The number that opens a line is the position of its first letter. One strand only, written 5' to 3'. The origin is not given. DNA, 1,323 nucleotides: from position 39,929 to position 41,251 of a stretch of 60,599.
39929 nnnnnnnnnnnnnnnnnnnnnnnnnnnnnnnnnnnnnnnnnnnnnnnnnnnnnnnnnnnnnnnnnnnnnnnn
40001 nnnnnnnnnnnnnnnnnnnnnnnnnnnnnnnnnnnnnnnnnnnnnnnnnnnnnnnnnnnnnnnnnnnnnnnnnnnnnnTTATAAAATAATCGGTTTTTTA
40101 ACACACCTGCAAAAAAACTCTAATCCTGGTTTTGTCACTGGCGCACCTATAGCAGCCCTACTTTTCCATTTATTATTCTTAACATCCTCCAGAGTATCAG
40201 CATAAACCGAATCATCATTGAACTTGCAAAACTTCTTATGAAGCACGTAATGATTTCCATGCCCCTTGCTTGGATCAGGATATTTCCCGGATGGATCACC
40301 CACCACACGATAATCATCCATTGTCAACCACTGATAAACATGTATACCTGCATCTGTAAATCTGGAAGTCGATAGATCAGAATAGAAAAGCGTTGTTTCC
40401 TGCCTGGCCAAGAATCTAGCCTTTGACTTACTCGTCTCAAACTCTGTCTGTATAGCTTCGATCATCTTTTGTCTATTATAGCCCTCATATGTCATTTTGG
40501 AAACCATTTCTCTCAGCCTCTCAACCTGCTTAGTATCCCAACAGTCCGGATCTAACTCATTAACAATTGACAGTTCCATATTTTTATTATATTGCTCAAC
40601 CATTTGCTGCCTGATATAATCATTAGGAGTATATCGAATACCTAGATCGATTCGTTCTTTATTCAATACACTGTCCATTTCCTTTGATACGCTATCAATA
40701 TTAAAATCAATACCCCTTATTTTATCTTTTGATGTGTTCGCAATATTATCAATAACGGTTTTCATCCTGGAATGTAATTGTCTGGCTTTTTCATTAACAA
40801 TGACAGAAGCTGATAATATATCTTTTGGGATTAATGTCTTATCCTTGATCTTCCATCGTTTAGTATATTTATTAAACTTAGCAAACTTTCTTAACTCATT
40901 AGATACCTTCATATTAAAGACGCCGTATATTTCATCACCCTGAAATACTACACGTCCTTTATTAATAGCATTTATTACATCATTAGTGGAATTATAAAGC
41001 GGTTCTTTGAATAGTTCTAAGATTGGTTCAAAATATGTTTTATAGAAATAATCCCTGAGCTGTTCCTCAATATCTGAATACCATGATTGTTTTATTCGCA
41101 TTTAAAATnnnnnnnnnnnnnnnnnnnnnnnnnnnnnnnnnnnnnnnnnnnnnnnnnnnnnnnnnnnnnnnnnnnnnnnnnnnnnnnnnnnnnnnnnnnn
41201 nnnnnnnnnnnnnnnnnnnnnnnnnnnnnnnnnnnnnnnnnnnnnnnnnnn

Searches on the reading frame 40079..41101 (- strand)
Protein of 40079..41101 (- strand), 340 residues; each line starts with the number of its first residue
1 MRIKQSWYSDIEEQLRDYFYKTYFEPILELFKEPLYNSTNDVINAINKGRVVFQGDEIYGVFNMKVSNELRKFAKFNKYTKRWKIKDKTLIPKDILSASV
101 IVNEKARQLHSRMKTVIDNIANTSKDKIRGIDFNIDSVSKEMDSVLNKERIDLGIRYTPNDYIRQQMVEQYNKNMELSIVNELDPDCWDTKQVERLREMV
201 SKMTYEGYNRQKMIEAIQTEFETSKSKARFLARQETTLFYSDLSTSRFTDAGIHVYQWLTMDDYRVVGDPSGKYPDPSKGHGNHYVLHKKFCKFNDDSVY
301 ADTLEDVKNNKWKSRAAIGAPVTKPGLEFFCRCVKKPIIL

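Call 15: search_protein_families(library=pfam, proteins=[window:40079-41101:-], max_evalue=0.01)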
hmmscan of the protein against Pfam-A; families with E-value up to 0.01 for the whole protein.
window:40079-41101:- (340 aa): 1 family
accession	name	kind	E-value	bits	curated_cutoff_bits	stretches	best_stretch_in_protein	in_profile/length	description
PF04233.19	Phage_Mu_F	-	0.00064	20.9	29.6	1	204-334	11-110/112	Phage Mu protein F like protein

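Call 16: find_related_loci(query=window:40079-41101:-, collection=viral_contigs, flank=4000)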
Query window:40079-41101:- (340 aa) in viral_contigs; peptide patterns used: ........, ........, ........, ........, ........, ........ (x = any residue, [..] = any of these).
4 stretches matched a pattern; 1 encode a relative of the query (tblastn E <= 1e-3); 1 distinct loci.
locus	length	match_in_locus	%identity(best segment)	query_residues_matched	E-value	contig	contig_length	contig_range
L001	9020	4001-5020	96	1-340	0e+0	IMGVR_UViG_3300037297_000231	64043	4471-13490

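Call 18: find_homologous_proteins(query=window:40079-41101:-)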
Query window:40079-41101:- (340 aa): 41 proteins with E <= 0.001 among 1365 candidates.
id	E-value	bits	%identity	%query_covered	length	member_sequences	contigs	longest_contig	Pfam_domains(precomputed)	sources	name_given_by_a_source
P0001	1.8e-221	752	96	100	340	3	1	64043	-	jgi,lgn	jgi:hypothetical protein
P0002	4.8e-147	508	65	100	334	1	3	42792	-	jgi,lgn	jgi:uncharacterized protein with gpF-like domain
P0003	1.3e-146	506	65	100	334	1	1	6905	-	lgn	-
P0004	2.5e-138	479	60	100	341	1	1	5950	-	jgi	jgi:uncharacterized protein with gpF-like domain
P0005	1.7e-132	460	61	100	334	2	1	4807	PF04233.20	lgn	-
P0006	6.6e-128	445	58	100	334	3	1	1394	-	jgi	jgi:uncharacterized protein with gpF-like domain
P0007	8.1e-127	441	58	99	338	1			-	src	-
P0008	1.5e-126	440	58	100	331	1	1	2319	PF04233.20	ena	-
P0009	1.0e-112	395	52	100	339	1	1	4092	PF04233.20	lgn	-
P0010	2.5e-112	394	56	100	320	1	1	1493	PF04233.20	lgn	-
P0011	3.4e-106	373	49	100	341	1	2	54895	PF04233.20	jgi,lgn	-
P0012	6.0e-104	366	47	100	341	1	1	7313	-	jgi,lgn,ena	-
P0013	2.8e-102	360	49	100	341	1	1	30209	-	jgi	jgi:hypothetical protein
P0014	2.9e-100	354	45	99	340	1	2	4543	-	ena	-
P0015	2.7e-94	334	47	93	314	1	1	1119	-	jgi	jgi:uncharacterized protein with gpF-like domain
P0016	3.0e-93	331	46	98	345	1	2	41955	PF04233.20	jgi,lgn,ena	-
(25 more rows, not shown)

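Call 19: find_encoding_contigs(protein=P0002, flank=10000, max_places=3)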
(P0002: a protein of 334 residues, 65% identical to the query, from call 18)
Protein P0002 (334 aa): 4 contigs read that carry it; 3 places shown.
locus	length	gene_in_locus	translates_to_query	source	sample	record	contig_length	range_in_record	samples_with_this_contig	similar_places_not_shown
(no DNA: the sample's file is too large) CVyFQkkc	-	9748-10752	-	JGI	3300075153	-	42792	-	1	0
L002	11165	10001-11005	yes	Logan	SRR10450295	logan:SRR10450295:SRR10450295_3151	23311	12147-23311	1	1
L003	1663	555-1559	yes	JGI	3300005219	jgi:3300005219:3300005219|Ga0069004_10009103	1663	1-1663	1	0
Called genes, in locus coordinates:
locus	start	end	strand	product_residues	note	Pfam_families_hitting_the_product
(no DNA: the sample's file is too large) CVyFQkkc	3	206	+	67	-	?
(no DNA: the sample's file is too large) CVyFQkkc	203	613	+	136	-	PF16677:GP3_package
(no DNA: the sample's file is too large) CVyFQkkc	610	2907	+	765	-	PF05203:Hom_end_hint, PF14528:LAGLIDADG_3 (faint), PF04466:Terminase_3, PF17288:Terminase_3C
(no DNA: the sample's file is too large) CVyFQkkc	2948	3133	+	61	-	-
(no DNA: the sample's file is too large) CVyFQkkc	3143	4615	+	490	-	PF06381:Phage_portal_3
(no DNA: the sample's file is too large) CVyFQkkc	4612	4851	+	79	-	-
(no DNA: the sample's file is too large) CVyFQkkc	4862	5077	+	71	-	-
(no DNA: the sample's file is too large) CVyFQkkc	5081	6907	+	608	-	-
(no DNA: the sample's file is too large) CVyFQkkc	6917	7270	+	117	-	-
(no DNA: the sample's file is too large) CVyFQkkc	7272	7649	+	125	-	PF18905:DUF5661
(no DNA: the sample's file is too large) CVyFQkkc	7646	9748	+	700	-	-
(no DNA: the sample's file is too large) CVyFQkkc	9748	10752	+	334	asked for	-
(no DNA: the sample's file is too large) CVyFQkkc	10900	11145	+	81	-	PF21983:NikA-like (faint)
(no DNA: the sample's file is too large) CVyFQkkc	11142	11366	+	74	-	-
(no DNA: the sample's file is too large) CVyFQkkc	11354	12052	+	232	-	PF00535:Glycos_transf_2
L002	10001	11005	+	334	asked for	-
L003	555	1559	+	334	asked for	-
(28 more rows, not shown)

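Call 20: find_encoding_contigs(protein=P0011, flank=10000, max_places=2)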
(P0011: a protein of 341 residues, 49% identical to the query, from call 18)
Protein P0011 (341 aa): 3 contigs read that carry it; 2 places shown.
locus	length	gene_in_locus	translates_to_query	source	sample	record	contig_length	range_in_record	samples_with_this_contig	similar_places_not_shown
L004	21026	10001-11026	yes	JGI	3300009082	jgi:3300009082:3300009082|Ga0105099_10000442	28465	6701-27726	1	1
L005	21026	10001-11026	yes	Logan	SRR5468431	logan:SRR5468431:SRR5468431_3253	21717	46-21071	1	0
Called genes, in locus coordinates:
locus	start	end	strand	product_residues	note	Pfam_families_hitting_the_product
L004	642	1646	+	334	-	-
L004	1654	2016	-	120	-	-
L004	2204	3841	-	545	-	PF13708:DUF4942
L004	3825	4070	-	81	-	PF26092:T4_Y16D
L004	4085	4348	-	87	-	-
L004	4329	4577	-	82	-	-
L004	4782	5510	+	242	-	-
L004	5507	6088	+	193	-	-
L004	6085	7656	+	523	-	-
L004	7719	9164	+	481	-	PF06381:Phage_portal_3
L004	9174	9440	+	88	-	-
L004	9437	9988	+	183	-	-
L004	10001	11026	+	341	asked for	PF04233:Phage_Mu_F (faint)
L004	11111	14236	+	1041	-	PF00535:Glycos_transf_2, PF13641:Glyco_tranf_2_3 (weak), PF00535:Glycos_transf_2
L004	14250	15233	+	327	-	PF04055:Radical_SAM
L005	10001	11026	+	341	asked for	PF04233:Phage_Mu_F (faint)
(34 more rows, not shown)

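Call 21: find_encoding_contigs(protein=P0016, flank=10000, max_places=2)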
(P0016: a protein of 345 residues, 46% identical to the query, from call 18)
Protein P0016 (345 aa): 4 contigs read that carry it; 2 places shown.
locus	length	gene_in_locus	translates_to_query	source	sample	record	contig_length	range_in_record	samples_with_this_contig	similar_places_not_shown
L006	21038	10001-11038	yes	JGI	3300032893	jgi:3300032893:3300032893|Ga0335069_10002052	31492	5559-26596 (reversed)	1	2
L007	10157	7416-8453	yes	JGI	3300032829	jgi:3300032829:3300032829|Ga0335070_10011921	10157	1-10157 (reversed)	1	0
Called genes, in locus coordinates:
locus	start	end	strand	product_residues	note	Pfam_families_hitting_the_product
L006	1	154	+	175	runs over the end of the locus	PF01844:HNH, PF14279:HNH_5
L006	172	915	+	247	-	-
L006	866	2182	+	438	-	PF03796:DnaB_C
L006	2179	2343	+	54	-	-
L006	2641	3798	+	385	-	PF04055:Radical_SAM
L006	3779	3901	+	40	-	-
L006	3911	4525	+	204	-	-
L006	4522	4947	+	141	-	-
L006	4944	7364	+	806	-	PF13403:Hint_2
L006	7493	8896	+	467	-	PF06381:Phage_portal_3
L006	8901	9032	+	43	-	-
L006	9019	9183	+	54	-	-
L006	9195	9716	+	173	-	-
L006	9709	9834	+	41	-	-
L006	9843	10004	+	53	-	-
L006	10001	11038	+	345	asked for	PF04233:Phage_Mu_F (weak)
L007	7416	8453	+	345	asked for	PF04233:Phage_Mu_F (weak)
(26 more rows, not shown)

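Call 26: find_related_loci(query=A1, collection=metagenome_contigs, flank=10000)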
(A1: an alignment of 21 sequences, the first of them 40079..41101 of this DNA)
Query A1 (340 aa) in metagenome_contigs; peptide patterns used: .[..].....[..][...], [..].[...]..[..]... (x = any residue, [..] = any of these).
494 stretches matched a pattern; 249 encode a relative of the query (tblastn E <= 1e-3); the best 80 are kept; 80 distinct loci.
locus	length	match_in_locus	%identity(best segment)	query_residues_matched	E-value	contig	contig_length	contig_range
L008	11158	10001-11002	65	1-340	1e-156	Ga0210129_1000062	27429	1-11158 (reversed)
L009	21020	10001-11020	49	1-339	7e-115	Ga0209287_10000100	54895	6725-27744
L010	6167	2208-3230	47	1-340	3e-112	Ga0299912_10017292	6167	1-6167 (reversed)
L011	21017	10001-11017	46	8-340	2e-100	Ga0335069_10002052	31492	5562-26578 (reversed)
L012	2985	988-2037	43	1-340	1e-99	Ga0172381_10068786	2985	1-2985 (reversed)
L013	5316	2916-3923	41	1-340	1e-83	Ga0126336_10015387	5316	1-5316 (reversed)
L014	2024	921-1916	38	1-340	2e-82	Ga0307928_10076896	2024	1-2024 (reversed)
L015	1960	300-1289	37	1-340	1e-82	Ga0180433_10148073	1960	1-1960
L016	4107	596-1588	39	1-339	3e-79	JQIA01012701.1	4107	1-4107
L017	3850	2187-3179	38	1-339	5e-78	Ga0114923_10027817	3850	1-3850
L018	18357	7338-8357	36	1-339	8e-74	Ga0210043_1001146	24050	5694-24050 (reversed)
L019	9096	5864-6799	37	1-340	3e-70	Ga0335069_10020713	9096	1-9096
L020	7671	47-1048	33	2-340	1e-63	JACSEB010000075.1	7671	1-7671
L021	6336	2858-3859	33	2-340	1e-62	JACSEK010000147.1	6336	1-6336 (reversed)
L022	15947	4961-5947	33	7-340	6e-61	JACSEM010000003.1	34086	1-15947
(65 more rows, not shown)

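Call 36: find_encoding_contigs(protein=P0004, flank=10000, max_places=2)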
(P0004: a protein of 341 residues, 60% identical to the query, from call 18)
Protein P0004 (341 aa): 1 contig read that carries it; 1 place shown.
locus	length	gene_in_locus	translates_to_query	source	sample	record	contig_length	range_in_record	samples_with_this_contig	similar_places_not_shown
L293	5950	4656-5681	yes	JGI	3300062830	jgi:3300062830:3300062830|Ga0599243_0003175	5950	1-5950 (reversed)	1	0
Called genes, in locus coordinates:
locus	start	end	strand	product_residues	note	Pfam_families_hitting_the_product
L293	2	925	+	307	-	?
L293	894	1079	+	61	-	-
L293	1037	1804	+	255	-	-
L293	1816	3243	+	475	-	PF06381:Phage_portal_3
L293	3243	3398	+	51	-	-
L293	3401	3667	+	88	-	-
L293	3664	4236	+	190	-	-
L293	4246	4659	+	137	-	PF18905:DUF5661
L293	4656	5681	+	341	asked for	-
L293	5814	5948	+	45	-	?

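Call 37: find_encoding_contigs(protein=P0005, flank=10000, max_places=2)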
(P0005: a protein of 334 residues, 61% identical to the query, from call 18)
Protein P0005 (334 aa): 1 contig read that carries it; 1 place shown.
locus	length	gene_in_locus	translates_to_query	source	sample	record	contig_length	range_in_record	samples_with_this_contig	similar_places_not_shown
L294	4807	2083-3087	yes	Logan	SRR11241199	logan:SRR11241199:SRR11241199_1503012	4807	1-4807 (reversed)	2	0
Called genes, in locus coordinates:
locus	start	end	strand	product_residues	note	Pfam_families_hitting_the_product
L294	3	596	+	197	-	?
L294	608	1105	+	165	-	PF18905:DUF5661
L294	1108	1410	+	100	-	PF24729:Acb2_Tad1_hairpin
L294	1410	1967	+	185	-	-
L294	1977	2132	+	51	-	-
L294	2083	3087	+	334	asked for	PF04233:Phage_Mu_F (faint)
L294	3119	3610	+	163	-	-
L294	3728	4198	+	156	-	-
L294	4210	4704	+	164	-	-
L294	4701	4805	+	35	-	?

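Call 38: find_encoding_contigs(protein=P0003, flank=10000, max_places=2)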
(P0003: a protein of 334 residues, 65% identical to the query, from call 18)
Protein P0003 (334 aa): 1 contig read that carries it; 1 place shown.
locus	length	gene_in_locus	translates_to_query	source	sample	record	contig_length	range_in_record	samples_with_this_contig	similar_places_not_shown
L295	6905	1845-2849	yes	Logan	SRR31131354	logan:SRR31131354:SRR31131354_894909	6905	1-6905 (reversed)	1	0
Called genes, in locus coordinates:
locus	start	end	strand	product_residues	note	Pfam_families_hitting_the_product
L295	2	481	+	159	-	?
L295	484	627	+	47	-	-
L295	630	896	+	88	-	PF24729:Acb2_Tad1_hairpin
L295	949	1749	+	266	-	-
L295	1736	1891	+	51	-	-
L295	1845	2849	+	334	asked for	-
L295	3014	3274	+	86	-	-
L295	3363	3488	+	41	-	-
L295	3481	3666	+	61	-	-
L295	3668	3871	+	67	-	-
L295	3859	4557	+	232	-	PF00535:Glycos_transf_2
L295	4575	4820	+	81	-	-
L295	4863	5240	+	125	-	PF09643:YopX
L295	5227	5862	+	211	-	PF01755:Glyco_transf_25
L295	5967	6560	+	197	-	PF01844:HNH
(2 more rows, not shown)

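Call 39: find_encoding_contigs(protein=P0009, flank=10000, max_places=2)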
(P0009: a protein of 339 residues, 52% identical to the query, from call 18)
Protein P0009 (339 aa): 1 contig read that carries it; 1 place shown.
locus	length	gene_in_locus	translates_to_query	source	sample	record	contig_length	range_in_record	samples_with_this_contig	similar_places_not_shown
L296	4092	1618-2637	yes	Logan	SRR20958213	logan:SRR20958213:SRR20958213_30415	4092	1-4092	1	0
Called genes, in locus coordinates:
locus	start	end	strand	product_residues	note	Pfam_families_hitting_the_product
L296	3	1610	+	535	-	?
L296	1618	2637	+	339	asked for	PF04233:Phage_Mu_F (weak)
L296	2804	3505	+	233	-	-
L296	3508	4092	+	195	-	?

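Call 65: find_related_loci(query=A1, collection=viral_contigs, flank=10000)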
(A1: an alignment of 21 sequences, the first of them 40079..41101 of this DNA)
Query A1 (340 aa) in viral_contigs; peptide patterns used: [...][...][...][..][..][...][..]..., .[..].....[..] (x = any residue, [..] = any of these).
137 stretches matched a pattern; 25 encode a relative of the query (tblastn E <= 1e-3); 25 distinct loci.
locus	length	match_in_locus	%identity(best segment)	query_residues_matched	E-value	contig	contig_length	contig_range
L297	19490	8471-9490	96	1-340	0e+0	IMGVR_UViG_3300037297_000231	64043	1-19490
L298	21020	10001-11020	49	1-339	3e-115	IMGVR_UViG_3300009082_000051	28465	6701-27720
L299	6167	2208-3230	47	1-340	1e-112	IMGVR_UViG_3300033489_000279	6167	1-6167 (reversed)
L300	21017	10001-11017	46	8-340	9e-101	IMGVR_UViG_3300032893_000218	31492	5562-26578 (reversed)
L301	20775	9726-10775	43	1-340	9e-98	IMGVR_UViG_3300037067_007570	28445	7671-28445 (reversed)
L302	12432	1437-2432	40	1-340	4e-88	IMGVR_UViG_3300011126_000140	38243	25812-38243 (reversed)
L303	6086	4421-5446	39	3-340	1e-79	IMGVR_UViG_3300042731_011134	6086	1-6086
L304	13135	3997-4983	40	1-337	2e-79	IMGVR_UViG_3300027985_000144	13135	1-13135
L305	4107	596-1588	39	1-339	1e-79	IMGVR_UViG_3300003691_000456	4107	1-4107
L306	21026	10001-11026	38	3-340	1e-79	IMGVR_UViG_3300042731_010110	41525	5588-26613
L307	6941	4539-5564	38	3-340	1e-79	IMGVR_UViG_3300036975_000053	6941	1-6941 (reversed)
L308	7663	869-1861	38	1-340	1e-78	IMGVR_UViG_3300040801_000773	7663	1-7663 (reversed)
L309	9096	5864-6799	37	1-340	1e-70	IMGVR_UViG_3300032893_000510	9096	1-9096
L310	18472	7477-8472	37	1-339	7e-78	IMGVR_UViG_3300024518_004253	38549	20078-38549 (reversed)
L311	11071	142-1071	32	1-339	2e-57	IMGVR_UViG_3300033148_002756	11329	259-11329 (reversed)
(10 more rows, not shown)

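Call 66: find_related_loci(query=A1, collection=genome_contigs, flank=10000)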
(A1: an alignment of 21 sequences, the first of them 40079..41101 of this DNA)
Query A1 (340 aa) in genome_contigs; peptide patterns used: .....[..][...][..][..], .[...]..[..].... (x = any residue, [..] = any of these).
182 stretches matched a pattern; 19 encode a relative of the query (tblastn E <= 1e-3); 19 distinct loci.
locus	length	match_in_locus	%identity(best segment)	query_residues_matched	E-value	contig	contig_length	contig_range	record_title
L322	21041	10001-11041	29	1-339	2e-44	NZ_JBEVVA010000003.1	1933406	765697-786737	Elusimicrobium simillimum strain Sma112 Ga0392508_03, whole genome shotgun sequence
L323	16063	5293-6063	27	1-266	1e-33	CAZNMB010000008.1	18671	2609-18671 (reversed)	MAG TPA_asm: uncultured Dehalococcoidia bacterium isolate binchicken_co150_534 genome assembly, contig: NODE_6537_length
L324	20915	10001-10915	26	3-339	1e-30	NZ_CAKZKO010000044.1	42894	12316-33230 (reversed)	MAG: uncultured Paraglaciecola sp. isolate ERR2094167_bin.68_CONCOCT_v1.1_MAG ERZ650161.559, whole genome shotgun sequen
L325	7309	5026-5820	28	40-339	1e-27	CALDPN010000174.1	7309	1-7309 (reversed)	MAG TPA_asm: uncultured Bacteroidales bacterium isolate SRR6425778_bin.86_CONCOCT_v1.1_MAG genome assembly, contig: ERZ1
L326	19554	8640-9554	27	4-339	2e-27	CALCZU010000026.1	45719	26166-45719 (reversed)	MAG TPA_asm: uncultured Bdellovibrionales bacterium isolate SRR6231156_bin.99_CONCOCT_v1.1_MAG genome assembly, contig:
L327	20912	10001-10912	24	8-339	5e-27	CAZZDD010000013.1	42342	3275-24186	MAG TPA_asm: uncultured Candidatus Peribacteria bacterium isolate SRP329715_co2_201 genome assembly, contig: NODE_1886_l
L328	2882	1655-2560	28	8-339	7e-27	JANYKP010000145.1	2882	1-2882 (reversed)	MAG: Cyclobacteriaceae bacterium isolate GL140_5_metabinner_221 GL140_5_k141_1565091, whole genome shotgun sequence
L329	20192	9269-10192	27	2-339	3e-26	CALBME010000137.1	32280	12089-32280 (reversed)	MAG TPA_asm: uncultured Micavibrio sp. isolate SRR6231188_bin.81_CONCOCT_v1.1_MAG genome assembly, contig: ERZ650241.383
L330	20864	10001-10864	27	21-339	5e-26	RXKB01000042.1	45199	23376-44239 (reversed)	MAG: Candidatus Dependentiae bacterium isolate AWTP1-30 sample_9_scaffold_56, whole genome shotgun sequence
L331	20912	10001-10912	24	3-339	9e-26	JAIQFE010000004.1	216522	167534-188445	MAG: Terriglobia bacterium isolate SRVP_10 SR-VP_26_10_2019_B_40cm_scaffold_42, whole genome shotgun sequence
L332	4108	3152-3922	26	9-265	1e-24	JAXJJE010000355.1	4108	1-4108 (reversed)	MAG: Acutalibacteraceae bacterium isolate DOME_MAG_1329 1329_C0122_k141_588634, whole genome shotgun sequence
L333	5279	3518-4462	21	3-339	3e-23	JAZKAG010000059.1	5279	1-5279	MAG: Acidobacteriota bacterium isolate ADI_H3L2_1_122_18_3-bin012_1 ADIH3L21_B012_1_000000000059, whole genome shotgun s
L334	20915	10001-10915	26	8-339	5e-23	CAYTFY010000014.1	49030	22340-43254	MAG TPA_asm: uncultured Gemmatimonadaceae bacterium isolate SRP193066_co1_133 genome assembly, contig: NODE_808_length_4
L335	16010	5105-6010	25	8-339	7e-23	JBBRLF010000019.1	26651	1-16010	MAG: candidate division WWE3 bacterium isolate La1_concoct.242 LA1C_C.242_k141_1081180L_26651_cov_25.4247, whole genome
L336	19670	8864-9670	24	35-339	2e-22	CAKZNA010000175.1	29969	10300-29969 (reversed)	MAG TPA_asm: uncultured Sphingomonadales bacterium isolate ERR2094169_bin.63_CONCOCT_v1.1_MAG genome assembly, contig: E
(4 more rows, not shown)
